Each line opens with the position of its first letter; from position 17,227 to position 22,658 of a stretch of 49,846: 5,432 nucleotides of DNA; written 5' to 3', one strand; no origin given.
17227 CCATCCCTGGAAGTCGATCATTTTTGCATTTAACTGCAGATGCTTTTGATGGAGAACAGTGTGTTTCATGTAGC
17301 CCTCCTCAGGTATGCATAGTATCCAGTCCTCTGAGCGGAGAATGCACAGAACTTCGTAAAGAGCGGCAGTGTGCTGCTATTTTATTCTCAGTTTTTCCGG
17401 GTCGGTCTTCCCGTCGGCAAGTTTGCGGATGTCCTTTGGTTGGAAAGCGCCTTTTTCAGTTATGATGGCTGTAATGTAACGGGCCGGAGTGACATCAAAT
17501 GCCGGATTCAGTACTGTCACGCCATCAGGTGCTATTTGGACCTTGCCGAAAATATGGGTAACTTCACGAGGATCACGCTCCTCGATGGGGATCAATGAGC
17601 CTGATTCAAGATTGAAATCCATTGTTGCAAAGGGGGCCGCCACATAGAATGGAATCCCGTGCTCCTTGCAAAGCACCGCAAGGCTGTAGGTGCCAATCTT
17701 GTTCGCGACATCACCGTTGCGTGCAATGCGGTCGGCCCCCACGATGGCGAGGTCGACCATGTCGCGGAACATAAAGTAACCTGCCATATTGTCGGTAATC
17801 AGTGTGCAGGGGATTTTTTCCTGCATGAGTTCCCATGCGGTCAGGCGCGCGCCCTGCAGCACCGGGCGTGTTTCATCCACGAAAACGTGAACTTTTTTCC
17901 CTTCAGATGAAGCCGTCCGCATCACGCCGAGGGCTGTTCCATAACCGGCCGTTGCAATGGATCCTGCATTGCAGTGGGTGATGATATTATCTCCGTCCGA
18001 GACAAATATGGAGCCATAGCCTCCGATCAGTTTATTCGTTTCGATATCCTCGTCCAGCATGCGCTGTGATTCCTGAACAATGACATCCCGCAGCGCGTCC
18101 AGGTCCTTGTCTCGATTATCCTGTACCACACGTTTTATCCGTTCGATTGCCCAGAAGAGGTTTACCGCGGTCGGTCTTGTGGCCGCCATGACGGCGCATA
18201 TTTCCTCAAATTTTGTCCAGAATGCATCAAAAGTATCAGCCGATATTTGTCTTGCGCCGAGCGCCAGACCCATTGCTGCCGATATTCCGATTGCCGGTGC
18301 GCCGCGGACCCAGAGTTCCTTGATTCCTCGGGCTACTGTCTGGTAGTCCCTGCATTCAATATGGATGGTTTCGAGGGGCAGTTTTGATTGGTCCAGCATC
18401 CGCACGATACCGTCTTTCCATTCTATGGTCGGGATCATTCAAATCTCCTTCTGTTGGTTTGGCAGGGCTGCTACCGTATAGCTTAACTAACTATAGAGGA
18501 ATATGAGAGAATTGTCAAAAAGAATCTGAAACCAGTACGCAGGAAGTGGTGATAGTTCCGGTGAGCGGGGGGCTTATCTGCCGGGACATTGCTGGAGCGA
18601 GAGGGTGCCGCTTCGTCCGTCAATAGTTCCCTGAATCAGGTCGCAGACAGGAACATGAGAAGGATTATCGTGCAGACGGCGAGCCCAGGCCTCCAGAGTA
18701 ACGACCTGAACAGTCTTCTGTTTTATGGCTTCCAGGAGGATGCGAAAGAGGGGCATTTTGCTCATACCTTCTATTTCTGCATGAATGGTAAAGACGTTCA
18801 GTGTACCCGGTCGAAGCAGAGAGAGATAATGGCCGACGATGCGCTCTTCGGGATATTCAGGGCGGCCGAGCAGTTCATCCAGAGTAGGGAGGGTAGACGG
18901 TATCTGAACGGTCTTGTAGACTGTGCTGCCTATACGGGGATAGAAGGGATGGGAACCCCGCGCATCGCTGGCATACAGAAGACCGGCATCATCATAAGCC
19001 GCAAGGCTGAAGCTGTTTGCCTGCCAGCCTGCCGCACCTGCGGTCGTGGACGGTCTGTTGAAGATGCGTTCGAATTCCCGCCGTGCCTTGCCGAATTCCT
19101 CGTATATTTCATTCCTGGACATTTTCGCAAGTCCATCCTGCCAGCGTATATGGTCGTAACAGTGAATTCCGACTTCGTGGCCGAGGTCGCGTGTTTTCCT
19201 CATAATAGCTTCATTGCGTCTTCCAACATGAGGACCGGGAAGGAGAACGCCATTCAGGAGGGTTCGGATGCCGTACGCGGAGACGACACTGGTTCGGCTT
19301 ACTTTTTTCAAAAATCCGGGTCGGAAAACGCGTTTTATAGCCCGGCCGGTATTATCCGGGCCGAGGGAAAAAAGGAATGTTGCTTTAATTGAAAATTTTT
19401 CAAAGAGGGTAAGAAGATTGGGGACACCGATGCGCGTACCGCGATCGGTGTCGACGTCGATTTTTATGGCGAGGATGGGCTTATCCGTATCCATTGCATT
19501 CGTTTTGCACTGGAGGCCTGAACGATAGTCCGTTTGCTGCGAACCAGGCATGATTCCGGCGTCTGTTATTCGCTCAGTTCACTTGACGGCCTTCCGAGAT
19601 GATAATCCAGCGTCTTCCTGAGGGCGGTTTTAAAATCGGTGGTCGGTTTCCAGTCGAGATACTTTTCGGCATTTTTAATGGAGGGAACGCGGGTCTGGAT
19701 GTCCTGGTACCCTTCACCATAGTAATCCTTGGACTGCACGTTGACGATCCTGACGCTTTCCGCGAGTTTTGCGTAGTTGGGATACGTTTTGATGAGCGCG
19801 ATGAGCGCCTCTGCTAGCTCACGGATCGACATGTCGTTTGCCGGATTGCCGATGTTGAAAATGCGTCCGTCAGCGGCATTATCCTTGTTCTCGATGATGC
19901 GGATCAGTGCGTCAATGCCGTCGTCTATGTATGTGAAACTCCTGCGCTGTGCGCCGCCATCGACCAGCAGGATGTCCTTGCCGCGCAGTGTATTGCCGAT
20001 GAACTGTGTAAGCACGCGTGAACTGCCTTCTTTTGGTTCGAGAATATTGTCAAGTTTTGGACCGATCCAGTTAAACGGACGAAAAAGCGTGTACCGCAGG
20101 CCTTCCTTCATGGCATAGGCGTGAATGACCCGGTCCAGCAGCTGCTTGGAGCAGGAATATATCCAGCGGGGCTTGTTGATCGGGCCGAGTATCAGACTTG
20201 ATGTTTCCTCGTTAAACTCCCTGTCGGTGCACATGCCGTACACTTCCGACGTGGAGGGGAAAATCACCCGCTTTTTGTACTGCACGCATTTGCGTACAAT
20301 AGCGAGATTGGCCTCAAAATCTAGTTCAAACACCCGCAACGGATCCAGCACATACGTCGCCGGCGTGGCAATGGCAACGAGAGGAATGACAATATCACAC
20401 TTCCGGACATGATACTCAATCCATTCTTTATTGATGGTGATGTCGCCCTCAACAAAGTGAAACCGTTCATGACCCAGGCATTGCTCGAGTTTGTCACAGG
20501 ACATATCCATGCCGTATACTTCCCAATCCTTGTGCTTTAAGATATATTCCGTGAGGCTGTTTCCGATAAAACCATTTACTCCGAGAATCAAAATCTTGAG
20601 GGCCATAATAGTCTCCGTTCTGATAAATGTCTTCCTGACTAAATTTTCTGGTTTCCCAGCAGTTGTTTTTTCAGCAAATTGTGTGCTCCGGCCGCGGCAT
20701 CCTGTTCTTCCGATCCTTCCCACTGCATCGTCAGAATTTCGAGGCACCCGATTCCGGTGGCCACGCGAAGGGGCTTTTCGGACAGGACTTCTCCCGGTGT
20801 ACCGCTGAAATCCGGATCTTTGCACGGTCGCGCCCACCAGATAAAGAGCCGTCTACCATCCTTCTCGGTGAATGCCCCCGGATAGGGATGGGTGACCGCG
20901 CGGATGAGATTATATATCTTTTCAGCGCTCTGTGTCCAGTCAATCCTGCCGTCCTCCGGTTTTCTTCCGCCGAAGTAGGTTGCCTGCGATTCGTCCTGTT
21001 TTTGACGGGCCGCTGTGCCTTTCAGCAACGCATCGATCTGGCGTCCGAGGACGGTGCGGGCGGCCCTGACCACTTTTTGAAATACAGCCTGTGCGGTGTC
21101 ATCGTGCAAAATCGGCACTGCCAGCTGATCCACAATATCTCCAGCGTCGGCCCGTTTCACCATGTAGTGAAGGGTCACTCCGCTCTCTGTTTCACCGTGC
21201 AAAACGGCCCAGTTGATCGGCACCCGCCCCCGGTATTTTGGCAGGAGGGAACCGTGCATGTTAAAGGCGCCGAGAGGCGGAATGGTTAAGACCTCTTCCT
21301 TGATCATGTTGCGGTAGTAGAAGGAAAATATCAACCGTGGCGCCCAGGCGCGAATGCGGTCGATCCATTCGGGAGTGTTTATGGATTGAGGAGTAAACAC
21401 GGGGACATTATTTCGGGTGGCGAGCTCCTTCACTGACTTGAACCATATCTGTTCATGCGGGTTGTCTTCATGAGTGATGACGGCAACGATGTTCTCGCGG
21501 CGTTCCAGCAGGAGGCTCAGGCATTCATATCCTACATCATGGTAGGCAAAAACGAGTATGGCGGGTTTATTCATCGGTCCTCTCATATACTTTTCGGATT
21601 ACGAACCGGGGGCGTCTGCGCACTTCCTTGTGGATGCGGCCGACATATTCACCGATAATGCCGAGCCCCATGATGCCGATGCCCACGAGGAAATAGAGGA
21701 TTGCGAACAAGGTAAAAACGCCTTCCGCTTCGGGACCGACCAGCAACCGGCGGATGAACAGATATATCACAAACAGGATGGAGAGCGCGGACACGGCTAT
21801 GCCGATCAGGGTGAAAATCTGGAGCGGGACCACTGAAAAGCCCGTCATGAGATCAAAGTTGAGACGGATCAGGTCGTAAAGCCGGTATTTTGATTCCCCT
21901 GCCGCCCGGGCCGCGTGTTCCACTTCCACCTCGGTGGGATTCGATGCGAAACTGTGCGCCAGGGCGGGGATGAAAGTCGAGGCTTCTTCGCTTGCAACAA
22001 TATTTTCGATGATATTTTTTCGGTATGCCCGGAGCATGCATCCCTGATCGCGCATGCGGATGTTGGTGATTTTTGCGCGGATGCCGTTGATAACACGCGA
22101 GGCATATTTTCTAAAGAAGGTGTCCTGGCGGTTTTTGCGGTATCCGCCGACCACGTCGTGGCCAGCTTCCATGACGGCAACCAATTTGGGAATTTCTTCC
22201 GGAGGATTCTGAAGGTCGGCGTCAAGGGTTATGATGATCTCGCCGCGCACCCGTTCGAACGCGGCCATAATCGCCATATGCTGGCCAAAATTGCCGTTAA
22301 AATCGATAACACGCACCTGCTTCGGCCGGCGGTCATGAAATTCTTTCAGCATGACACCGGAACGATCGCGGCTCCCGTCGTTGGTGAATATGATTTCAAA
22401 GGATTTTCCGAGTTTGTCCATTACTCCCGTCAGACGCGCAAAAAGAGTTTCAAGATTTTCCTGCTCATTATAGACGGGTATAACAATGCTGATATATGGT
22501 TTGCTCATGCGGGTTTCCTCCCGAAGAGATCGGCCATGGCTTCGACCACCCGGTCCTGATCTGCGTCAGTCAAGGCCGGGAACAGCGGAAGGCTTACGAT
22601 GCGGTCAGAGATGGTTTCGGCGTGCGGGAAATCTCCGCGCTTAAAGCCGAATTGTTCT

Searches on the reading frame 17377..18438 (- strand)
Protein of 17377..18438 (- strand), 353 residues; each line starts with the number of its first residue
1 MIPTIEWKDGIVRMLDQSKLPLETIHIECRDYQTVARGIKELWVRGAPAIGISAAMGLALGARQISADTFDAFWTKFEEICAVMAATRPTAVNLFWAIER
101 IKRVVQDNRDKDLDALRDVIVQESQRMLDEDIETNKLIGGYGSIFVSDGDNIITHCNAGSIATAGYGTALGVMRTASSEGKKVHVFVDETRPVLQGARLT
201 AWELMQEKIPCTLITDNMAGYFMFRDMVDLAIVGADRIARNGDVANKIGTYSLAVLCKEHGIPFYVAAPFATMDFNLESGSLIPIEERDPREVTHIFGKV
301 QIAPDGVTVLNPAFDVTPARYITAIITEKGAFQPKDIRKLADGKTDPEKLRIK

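Call 51: search_protein_families(library=pfam, proteins=[window:17377-18438:-], max_evalue=1)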
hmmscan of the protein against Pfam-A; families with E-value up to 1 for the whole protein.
window:17377-18438:- (353 aa): 2 families
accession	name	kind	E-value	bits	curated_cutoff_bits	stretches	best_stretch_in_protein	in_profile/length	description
PF01008.23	IF-2B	-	2.4e-95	319.4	22.4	1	44-334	2-280/280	Initiation factor 2 subunit family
PF18841.7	B_solenoid_dext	-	0.22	12.3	30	0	269-289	1-20/33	Beta solenoid repeat from Dextranase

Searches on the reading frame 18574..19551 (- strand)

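Call 51: search_protein_families(library=pfam, proteins=[window:18574-19551:-], max_evalue=1)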
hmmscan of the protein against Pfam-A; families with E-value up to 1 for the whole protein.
window:18574-19551:- (325 aa): 2 families
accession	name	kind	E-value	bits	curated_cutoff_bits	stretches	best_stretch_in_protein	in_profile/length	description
PF01522.26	Polysacc_deac_1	-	2.1e-07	31.4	23.1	1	36-190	14-120/124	Polysaccharide deacetylase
PF02569.21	Pantoate_ligase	-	0.092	12.3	20.7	1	116-151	152-187/268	Pantoate-beta-alanine ligase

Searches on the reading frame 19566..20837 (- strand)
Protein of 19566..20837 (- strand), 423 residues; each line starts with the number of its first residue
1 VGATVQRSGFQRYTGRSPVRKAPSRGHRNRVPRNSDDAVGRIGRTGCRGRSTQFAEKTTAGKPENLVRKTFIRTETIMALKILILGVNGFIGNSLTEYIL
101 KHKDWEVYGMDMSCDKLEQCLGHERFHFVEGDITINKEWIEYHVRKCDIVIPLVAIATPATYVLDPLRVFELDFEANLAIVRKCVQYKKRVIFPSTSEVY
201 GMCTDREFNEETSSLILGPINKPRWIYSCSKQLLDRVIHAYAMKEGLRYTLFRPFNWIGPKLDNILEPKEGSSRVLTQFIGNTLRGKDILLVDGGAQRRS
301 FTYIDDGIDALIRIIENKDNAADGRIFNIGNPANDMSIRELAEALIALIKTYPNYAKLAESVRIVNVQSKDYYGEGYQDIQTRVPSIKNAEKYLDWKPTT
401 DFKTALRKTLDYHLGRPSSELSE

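Call 51: search_protein_families(library=pfam, proteins=[window:19566-20837:-], max_evalue=1)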
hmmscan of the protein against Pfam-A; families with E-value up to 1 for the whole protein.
window:19566-20837:- (423 aa): 11 families
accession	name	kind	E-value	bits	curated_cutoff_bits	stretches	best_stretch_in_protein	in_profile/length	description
PF01370.27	Epimerase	-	1.8e-50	172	20.9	1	82-330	1-240/240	NAD dependent epimerase/dehydratase family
PF16363.11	GDP_Man_Dehyd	-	1.2e-31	110.9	27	1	83-409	1-332/332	GDP-mannose 4,6 dehydratase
PF03435.24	Sacchrp_dh_NADP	-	9.3e-06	26.4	25.1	1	82-153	1-75/129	Saccharopine dehydrogenase NADP binding domain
PF01073.25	3Beta_HSD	-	1.9e-05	24.3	22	1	83-234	1-153/280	3-beta hydroxysteroid dehydrogenase/isomerase family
PF04321.23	RmlD_sub_bind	-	0.00026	20.6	27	1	81-353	2-235/287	RmlD substrate binding domain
PF13460.12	NAD_binding_10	-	0.00028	21.3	27.2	1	86-254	1-143/184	NAD(P)H-binding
PF01728.25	FtsJ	-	0.0047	17.3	24.1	1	95-184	35-128/181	FtsJ-like methyltransferase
PF07993.18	NAD_binding_4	-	0.0067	16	20.1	1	121-272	58-215/258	Male sterility protein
PF02254.24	TrkA_N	-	0.037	14.8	23.8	1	83-153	2-69/116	TrkA-N domain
PF01113.26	DapB_N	-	0.16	12.5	25.6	1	81-151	2-72/124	Dihydrodipicolinate reductase, N-terminus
PF13847.12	Methyltransf_31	-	0.21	11.7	27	1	89-151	15-79/145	Methyltransferase domain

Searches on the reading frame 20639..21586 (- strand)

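Call 51: search_protein_families(library=pfam, proteins=[window:20639-21586:-], max_evalue=1)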
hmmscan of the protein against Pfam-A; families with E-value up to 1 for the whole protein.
window:20639-21586:- (315 aa): 4 families
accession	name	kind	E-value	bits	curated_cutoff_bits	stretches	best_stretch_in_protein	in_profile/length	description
PF00551.24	Formyl_trans_N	-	1.4e-28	100.3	26.1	1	32-180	29-177/181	Formyl transferase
PF02911.23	Formyl_trans_C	-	6.2e-22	78.1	21.1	1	209-298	3-93/100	Formyl transferase, C-terminal domain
PF18216.6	N_formyltrans_C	-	0.006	16.7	25.8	1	226-249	21-46/52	N-formyltransferase dimerization C-terminal domain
PF21553.2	Formyl_trans_C_2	-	0.16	12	27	1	210-247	1-39/58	Methionyl-tRNA formyltransferase, C-terminal domain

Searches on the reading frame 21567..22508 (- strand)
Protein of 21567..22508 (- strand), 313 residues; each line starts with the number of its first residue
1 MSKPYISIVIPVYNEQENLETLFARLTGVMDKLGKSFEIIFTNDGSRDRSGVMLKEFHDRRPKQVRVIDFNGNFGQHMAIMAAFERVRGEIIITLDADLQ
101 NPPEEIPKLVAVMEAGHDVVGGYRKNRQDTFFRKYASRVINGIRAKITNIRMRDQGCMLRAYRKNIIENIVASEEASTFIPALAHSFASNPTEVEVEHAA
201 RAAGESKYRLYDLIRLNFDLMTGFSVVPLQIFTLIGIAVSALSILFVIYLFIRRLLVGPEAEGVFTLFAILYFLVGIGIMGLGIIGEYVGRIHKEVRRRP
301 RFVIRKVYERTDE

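Call 51: search_protein_families(library=pfam, proteins=[window:21567-22508:-], max_evalue=1)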
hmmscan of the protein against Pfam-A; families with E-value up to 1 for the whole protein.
window:21567-22508:- (313 aa): 7 families
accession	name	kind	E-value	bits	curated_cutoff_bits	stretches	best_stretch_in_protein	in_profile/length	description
PF00535.33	Glycos_transf_2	-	6.5e-33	114.5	23.3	1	7-169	1-166/168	Glycosyl transferase family 2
PF13641.12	Glyco_tranf_2_3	-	3.5e-05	24.4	27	1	5-129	2-128/230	Glycosyltransferase like family 2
PF10111.15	Glyco_tranf_2_2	-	0.0011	18.9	27.3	1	7-111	1-104/276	Glycosyltransferase like family 2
PF25258.1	DUF7859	-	0.0023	18.2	27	1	234-258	15-39/49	Family of unknown function (DUF7859)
PF03142.21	Chitin_synth_2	-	0.0024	17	27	1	33-121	144-234/527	Chitin synthase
PF05803.17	Chordopox_L2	-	0.061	13.6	27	1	208-253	34-79/81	Chordopoxvirus L2 protein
PF13506.12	Glyco_transf_21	-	0.13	12.2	21.7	1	79-123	21-67/174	Glycosyl transferase family 21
